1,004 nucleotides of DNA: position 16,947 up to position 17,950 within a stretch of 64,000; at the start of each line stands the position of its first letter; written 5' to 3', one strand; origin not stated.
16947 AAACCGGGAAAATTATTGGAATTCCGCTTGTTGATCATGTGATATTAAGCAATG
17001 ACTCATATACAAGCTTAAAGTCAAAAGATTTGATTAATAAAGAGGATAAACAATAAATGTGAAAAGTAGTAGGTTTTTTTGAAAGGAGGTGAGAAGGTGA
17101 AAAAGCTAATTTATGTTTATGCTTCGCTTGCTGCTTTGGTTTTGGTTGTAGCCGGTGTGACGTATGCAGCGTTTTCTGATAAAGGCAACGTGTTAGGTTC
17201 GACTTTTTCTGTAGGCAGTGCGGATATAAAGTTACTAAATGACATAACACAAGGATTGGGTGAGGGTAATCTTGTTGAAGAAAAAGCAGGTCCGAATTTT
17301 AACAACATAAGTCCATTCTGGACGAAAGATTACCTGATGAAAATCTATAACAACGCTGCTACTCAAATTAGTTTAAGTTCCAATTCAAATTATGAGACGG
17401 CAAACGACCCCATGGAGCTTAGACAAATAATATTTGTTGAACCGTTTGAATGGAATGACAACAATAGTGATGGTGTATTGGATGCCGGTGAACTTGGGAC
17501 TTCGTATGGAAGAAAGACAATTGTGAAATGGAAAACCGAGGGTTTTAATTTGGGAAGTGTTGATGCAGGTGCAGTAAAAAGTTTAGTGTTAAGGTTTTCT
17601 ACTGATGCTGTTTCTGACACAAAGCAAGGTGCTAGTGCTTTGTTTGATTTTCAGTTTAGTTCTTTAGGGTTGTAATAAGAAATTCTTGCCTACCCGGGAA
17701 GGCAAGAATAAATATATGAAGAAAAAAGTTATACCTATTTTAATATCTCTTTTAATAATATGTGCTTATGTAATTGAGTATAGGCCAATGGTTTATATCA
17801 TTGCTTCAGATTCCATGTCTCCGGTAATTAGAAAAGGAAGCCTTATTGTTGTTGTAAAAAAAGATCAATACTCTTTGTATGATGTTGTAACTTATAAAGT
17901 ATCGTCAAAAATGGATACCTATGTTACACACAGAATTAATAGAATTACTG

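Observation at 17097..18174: TasA-like cargo gene with a SipW-type (archaeal/ER-type) signal peptidase in a CPR-like genome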

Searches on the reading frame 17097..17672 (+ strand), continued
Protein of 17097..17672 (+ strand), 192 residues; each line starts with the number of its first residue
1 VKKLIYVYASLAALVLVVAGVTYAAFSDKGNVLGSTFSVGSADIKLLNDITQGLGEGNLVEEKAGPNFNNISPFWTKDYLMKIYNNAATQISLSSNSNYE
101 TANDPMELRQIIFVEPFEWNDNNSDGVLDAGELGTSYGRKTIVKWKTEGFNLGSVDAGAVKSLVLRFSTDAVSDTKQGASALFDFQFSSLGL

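Call 39: find_related_loci(query=A2, collection=genome_contigs, flank=4000)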
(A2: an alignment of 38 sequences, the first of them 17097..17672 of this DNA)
Query A2 (192 aa) in genome_contigs; peptide patterns used: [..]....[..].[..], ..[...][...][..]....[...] (x = any residue, [..] = any of these).
171 stretches matched a pattern; 66 encode a relative of the query (tblastn E <= 1e-3); 65 distinct loci.
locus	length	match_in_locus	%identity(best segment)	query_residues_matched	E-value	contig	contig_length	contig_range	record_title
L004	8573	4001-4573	67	1-192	2e-84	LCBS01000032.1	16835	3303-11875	MAG: candidate division WWE3 bacterium GW2011_GWB1_41_6 UU72_C0032, whole genome shotgun sequence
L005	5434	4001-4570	66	1-189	9e-79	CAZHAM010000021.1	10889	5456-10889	MAG TPA_asm: uncultured Candidatus Saccharibacteria bacterium isolate SRP050083_co7_606 genome assembly, contig: NODE_53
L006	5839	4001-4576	66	1-192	4e-78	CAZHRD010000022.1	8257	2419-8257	MAG TPA_asm: uncultured Candidatus Saccharibacteria bacterium isolate binchicken_co129_933 genome assembly, contig: NODE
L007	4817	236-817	63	1-192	7e-77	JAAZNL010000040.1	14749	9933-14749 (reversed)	MAG: candidate division WWE3 bacterium isolate AS27yjCOA_165 99644_AS27, whole genome shotgun sequence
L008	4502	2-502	68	26-192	1e-76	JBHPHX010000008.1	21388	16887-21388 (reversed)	Patescibacteria group bacterium isolate SAG AM-312-C07 AM-312-C07_NODE_8, whole genome shotgun sequence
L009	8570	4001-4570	61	2-191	1e-76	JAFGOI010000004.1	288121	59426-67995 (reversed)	MAG: Patescibacteria group bacterium isolate Zod_Metabat.613 k87_2257151, whole genome shotgun sequence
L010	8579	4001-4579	60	1-192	4e-76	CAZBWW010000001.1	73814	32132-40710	MAG TPA_asm: uncultured Candidatus Saccharibacteria bacterium isolate SRP329715_co1_384 genome assembly, contig: NODE_38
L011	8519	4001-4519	66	19-191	9e-75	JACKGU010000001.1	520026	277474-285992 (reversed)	MAG: Candidatus Nomurabacteria bacterium isolate HK-STAS-PATE-46 HK-STAS-PATE-46_1, whole genome shotgun sequence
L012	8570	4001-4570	58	1-190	6e-74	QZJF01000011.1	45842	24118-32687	MAG: candidate division WWE3 bacterium isolate SURF_46 Ga0104751_1001127, whole genome shotgun sequence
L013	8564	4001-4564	61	2-192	1e-73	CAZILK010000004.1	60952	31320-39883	MAG TPA_asm: uncultured Candidatus Saccharibacteria bacterium isolate SRP342105_co1_447 genome assembly, contig: NODE_60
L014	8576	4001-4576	63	1-192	2e-73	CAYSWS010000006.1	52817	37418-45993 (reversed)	MAG TPA_asm: uncultured Candidatus Saccharibacteria bacterium isolate SRP214966_co1_463 genome assembly, contig: NODE_76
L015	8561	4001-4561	57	3-189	5e-73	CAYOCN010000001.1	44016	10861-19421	MAG TPA_asm: uncultured Candidatus Saccharibacteria bacterium isolate SRP272421_co3_296 genome assembly, contig: NODE_11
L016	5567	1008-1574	60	3-190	3e-73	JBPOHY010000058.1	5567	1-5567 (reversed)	MAG: candidate division WWE3 bacterium isolate MAG_425 c_000000405787, whole genome shotgun sequence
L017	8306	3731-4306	58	1-192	1e-72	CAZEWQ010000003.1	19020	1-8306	MAG TPA_asm: uncultured Candidatus Saccharibacteria bacterium isolate SRP104257_co1_380 genome assembly, contig: NODE_16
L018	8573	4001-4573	59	1-192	6e-73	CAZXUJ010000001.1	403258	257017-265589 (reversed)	MAG TPA_asm: uncultured Candidatus Saccharibacteria bacterium isolate SRP192515_co1_190 genome assembly, contig: NODE_6_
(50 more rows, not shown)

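Call 43: search_solved_structures(query=A3, max_evalue=1, show_alignments=3)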
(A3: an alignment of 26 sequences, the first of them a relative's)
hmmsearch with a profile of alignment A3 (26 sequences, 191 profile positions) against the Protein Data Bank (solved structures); distinct sequences matched with E-value up to 1: 7.
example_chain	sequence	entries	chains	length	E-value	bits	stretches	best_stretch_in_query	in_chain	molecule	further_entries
9sj2_C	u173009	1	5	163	0.0012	22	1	34-126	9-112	AbpX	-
9rhp_A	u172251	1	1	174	0.03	17.4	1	39-124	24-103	Archaeal bundling protein X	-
5of1_A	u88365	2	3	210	0.04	17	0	30-125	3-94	Spore coat-associated protein N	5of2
8aur_A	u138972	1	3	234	0.053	16.6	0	30-120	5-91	Major biofilm matrix component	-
9nh1_A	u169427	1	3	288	0.38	13.8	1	109-186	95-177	Major outer membrane protein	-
7zg0_G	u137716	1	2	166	0.58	13.2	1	54-114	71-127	Nanobody 5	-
4b50_A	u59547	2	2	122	0.71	12.9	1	58-124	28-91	2H10 LLAMA VHH | 2H10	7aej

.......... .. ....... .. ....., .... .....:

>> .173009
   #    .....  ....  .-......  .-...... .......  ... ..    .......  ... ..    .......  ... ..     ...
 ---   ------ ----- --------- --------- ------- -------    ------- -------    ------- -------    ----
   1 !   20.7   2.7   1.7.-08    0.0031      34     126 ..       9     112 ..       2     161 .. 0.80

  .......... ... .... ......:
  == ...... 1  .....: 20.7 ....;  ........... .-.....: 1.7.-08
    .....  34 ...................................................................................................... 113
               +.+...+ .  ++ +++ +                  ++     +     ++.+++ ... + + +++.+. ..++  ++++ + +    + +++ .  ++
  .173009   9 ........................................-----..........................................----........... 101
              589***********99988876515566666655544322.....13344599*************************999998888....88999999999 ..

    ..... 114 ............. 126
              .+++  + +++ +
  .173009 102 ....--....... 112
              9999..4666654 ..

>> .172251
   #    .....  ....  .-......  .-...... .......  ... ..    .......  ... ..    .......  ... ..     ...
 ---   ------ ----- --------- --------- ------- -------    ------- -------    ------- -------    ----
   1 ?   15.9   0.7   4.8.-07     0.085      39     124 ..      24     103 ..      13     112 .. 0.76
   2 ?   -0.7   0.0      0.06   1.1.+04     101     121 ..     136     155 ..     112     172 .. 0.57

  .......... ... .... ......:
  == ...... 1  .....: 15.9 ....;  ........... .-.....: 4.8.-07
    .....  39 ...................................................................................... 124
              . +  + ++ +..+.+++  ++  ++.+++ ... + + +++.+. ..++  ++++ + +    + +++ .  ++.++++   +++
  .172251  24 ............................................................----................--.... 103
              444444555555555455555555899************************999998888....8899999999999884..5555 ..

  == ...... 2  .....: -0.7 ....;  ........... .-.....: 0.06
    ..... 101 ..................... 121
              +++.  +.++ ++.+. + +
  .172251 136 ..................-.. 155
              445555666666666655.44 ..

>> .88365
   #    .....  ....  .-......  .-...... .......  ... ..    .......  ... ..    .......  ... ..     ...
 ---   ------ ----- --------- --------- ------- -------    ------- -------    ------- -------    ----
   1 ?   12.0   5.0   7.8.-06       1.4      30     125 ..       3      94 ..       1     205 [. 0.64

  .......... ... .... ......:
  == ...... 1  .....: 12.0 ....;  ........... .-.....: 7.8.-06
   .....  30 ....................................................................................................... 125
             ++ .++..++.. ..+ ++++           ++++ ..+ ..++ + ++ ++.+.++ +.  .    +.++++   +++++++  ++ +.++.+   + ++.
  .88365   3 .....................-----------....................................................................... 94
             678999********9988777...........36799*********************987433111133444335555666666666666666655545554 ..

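Call 61: predict_structure(alignment_id=A4)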
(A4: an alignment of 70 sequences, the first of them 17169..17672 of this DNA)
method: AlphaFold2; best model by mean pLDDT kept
length: 168 residues; sequences in the alignment: 70
mean_pLDDT: 91.1   pTM: 0.84
mean pLDDT of the five models: 91.1, 90.3, 90.1, 88.9, 88.9
residues with pLDDT >= 90: 147; 70-90: 4; 50-70: 4; < 50: 13
segments of 3 or more residues with pLDDT < 50: 1-4, 6-14
pLDDT, mean of each block of 10 residues (from residue 1): 41 63 97 94 96 98 96 94 97 97 97 98 98 98 98 95 91
secondary structure, 60 per line:
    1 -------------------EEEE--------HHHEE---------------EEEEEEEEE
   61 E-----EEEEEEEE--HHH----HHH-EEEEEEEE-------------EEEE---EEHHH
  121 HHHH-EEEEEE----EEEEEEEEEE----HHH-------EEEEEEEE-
elements in order: E20-23 E52-61 E67-74 E88-95 E109-112 H118-124 E126-131 E136-145 E160-167

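Call 65: fold_search(model_id=the predicted structure, library=pdb)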
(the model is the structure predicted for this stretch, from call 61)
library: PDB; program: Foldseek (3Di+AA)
matches with E <= 10: 1437; with E <= 0.001: 1
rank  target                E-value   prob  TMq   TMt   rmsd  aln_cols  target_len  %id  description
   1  8aur_A                5.0e-05  1.00  0.52  0.40   9.0       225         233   14  Cryo-EM structure of a TasA fibre (released 2022-11-30)
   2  9h8b_A0               2.2e-03  1.00  0.48  0.53   7.9       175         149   11  Ex vivo cannulae fiber structure of Pyrodictium abyssi (released 2024-12-18)
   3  9iug_A                2.9e-03  0.97  0.31  0.32  13.9       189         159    9  Cryo-EM structure of the type I pilus from enterotoxigenic Escherichia coli (released 2025-05-28)
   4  4tlg_B                3.4e-03  0.93  0.28  0.15  12.7       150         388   12  Crystal structure of SEC14-like protein 4 (SEC14L4) (released 2014-07-02)
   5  8eht_B                3.6e-03  0.92  0.31  0.31  15.3       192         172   11  Cryo-EM reconstruction of the CS20 bacterial adhesion pili (released 2023-03-22)
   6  6fvi                  3.8e-03  0.96  0.28  0.33  17.1       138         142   10  ASH / PapD-like domain of human CEP192 (PapD-like domain 7) (released 2019-03-20)
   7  8psv_A                4.5e-03  0.95  0.32  0.33  14.1       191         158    8  2.7 A cryo-EM structure of in vitro assembled type 1 pilus rod (released 2024-04-10)
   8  7pnb_A                5.0e-03  0.99  0.42  0.39  10.8       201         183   10  Sulfolobus acidocaldarius 0406 filament. (released 2022-09-14)
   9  7ueg_A                6.3e-03  0.96  0.36  0.34  11.9       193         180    9  Cryo-EM of bundling pili from Pyrobaculum calidifontis (released 2022-06-29)
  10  4y2n_C                7.8e-03  0.72  0.26  0.27  14.1       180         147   12  Structure of CFA/I pili major subunit CfaB trimer (released 2016-08-10)
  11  4y2l_B                9.2e-03  0.77  0.27  0.30  14.6       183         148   12  Structure of CFA/I pili major subunit CfaB trimer (released 2016-08-10)
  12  4y2l_A                9.8e-03  0.82  0.29  0.32  14.5       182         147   12  Structure of CFA/I pili major subunit CfaB trimer (released 2016-08-10)
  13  9fw9_B                1.4e-02  0.85  0.32  0.37  10.8       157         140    8  Cryo-EM structure of the type 1 pilus assembly platform as part of the FimA-bound chaperone-usher pilus complex (FimDH (released 2025-06-04)
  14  4y2l_D                1.8e-02  0.77  0.30  0.31  15.2       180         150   13  Structure of CFA/I pili major subunit CfaB trimer (released 2016-08-10)
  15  5iqm_A                1.9e-02  0.63  0.25  0.31  10.7       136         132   11  Crystal structure of the E. coli type 1 pilus subunit FimG (engineered variant with substitution Q134E; N-terminal Fim (released 2016-07-06)
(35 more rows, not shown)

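Call 75: search_protein_families(library=pfam, proteins=[P0174, P0164], max_evalue=0.001)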
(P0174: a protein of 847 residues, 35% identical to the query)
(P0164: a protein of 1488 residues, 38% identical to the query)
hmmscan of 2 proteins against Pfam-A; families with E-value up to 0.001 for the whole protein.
P0174 (847 aa): 12 families
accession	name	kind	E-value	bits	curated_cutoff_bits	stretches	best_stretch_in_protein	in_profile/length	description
PF17210.9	SdrD_B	-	9e-103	338.7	29.7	6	655-737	1-76/112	SdrD B-like domain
PF13620.12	CarboxypepD_reg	-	5.1e-27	94.5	32.3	2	563-618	6-57/82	Carboxypeptidase regulatory-like domain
PF17802.7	SpaA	-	2.6e-17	63.2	23.1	0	478-528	31-76/91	Prealbumin-like fold domain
PF20009.4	GEVED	-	2.1e-16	60.9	24.4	0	574-616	2-54/78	GEVED domain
PF13715.12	CarbopepD_reg_2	-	1.2e-14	54.5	32.2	0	567-616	10-51/88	CarboxypepD_reg-like domain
PF18962.6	Por_Secre_tail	-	5.3e-11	43.1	27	0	685-725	27-65/75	Secretion system C-terminal sorting domain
PF24421.1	Ig_J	-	6.5e-06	26.6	29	0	380-404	61-85/104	Tip attachment protein J, Ig-like domain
PF07495.19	Y_Y_Y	-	9.3e-06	25.9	26.6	0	383-405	26-48/65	Y_Y_Y domain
PF16967.11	TcfC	-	0.00016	21.6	29.4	0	383-401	32-50/68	E-set like domain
PF10029.15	DUF2271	-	0.00041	20.5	27.3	0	388-420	87-119/136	Predicted periplasmic protein (DUF2271)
PF23623.1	GBD_IRG7_N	-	0.00042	20.9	27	0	277-308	61-92/95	IRG7 N-terminal galactose binding domain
PF09430.16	EMC7_beta-sandw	-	0.00097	19.8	26.6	0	360-404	10-48/122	ER membrane protein complex subunit 7, beta-sandwich domain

P0164 (1488 aa): 13 families
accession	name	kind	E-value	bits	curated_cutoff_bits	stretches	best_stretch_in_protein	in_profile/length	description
PF13517.12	FG-GAP_3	-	3e-50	169.1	26.9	6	105-165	1-61/61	FG-GAP-like repeat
PF00395.25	SLH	-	7.2e-35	119.1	20.8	3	1368-1412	1-44/44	S-layer homology domain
PF01839.29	FG-GAP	-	1.1e-23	83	22.1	0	248-276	5-27/37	FG-GAP repeat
PF03160.20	Calx-beta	-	1.2e-23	83.8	27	1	377-490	4-119/119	Calx-beta domain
PF07495.19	Y_Y_Y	-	2.3e-19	69.5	26.6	0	937-965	35-63/65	Y_Y_Y domain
PF19077.6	Big_13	-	1.8e-18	67.3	27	0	562-600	60-98/102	Bacterial Ig-like domain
PF15418.12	DUF4625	-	1.4e-15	58.2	27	0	1057-1079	102-124/131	Domain of unknown function (DUF4625)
PF00041.27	fn3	-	4.9e-11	43.1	25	1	1112-1184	5-77/84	Fibronectin type III domain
PF17210.9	SdrD_B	-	2.4e-10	41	29.7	0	776-823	5-52/112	SdrD B-like domain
PF22352.2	K319L-like_PKD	-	9.7e-08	32.4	27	0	1150-1184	44-77/84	K319L-like, PKD domain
PF05345.18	He_PIG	-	1.2e-06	29.3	24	0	1058-1078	68-88/96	Putative Ig domain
PF25059.1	FN3_DSCAM-DSCAML_C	-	1.5e-05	25.7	39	0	1149-1196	38-85/89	DSCAM/DSCAML C-terminal Fn3-like domain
PF17936.7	Big_6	-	2.8e-05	24.7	27.6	0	819-842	58-81/83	Bacterial Ig domain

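Call 90: list_cluster_members(proteins=[P0125, P0131, P0137, P0142, P0149, P0166, P0196, P0239, P0252, P0253])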
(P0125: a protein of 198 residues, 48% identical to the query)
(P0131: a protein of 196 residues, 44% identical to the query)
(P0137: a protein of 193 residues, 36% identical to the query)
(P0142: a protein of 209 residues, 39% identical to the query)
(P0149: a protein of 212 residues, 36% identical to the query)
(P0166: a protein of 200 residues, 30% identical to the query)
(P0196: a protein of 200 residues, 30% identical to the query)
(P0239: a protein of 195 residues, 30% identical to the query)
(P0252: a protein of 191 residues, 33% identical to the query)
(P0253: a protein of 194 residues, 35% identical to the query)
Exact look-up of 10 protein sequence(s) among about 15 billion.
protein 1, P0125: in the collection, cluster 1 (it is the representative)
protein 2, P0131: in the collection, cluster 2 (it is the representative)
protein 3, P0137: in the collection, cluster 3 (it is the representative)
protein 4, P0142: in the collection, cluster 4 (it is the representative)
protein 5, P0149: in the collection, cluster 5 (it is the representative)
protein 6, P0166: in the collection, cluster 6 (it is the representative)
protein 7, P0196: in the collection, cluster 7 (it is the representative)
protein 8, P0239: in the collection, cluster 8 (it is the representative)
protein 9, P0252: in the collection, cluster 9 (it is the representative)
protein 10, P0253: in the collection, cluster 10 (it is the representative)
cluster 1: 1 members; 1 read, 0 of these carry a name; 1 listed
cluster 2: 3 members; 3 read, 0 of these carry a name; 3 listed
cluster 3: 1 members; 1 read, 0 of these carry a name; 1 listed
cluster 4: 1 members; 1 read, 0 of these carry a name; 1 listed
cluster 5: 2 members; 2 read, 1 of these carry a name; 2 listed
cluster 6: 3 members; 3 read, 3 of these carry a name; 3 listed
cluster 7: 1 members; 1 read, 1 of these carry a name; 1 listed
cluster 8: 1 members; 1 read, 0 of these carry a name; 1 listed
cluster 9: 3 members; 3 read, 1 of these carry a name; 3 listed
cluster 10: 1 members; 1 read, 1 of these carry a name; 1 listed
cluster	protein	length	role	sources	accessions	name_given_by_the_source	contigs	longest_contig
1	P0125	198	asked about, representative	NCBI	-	-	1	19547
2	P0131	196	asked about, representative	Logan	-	-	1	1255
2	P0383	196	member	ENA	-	-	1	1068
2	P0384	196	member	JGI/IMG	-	-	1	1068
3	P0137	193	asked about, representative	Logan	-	-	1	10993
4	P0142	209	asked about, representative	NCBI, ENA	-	-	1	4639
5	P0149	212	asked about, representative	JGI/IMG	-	-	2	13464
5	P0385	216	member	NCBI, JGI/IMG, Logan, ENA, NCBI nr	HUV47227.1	MAG TPA: SipW-dependent-type signal peptide-containing protein [Candidatus Bathyarchaeia ... | SipW-dependent-type signal peptide-containing protein [Candidatus Bathyarchaeia archaeon]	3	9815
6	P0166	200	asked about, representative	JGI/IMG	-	hypothetical protein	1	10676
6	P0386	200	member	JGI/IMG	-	hypothetical protein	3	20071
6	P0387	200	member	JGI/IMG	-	hypothetical protein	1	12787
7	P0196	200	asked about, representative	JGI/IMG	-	predicted ribosomally synthesized peptide with SipW-like signal peptide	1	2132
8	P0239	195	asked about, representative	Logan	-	-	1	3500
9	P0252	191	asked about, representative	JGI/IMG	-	predicted ribosomally synthesized peptide with SipW-like signal peptide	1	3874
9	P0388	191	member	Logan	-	-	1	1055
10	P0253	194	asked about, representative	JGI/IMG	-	predicted ribosomally synthesized peptide with SipW-like signal peptide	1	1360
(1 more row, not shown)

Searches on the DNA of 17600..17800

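Call 82: search_rna_families(source=window, start=17600, end=17800, threshold=evalue, max_evalue=10)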
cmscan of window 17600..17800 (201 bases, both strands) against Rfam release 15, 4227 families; matches with E-value up to 10: 11.
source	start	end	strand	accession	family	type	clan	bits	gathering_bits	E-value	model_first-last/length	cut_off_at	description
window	17677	17761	-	RF00515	PyrR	Cis-reg;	-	17.3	54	3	1-115/115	no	PyrR binding site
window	17682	17763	-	RF04180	BTnc231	Gene; sRNA;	-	16.3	80.4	0.3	1-154/154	no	Bacteroides sRNA BTnc231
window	17622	17691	-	RF00320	snoZ185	Gene; snRNA; snoRNA; CD-box;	-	16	50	0.64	1-86/86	no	Small nucleolar RNA Z185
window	17713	17753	+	RF01574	DdR6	Gene; snRNA; snoRNA; CD-box;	-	15.5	90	2.8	1-86/86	no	Dictyostelium snoRNA DdR6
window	17684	17746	-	RF02948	cow-rumen-4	Gene; sRNA;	-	14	48.5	8.8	1-64/64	no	cow-rumen-4 RNA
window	17685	17771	+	RF02667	PsiU2-38.40.42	Gene; snRNA; snoRNA; scaRNA;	-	12.8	88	6.4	1-136/136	no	Drosophila small cajal body-specific RNA PsiU2-38.40.4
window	17682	17709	-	RF03658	mir-2300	Gene; miRNA;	-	12.5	90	9.7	1-74/74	no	mir-2300 microRNA precursor family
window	17600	17613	-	RF01543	TB11Cs5H2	Gene; snRNA; snoRNA; HACA-box;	-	11.9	47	6.5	1-14/68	3'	Trypanosomatid snoRNA TB11Cs5H2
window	17712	17746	+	RF01647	ceN61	Gene; snRNA; snoRNA; CD-box;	-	11.8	60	8.7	1-72/72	no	Caenorhabditis snoRNA ceN61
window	17728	17800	+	RF02933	ARRPOF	Gene; sRNA;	-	9.5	127.2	3.4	1-85/256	3'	ARRPOF RNA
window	17600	17730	-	RF02763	IsrM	Gene; sRNA;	-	7.1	376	6.1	1-176/329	3'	IsrM sRNA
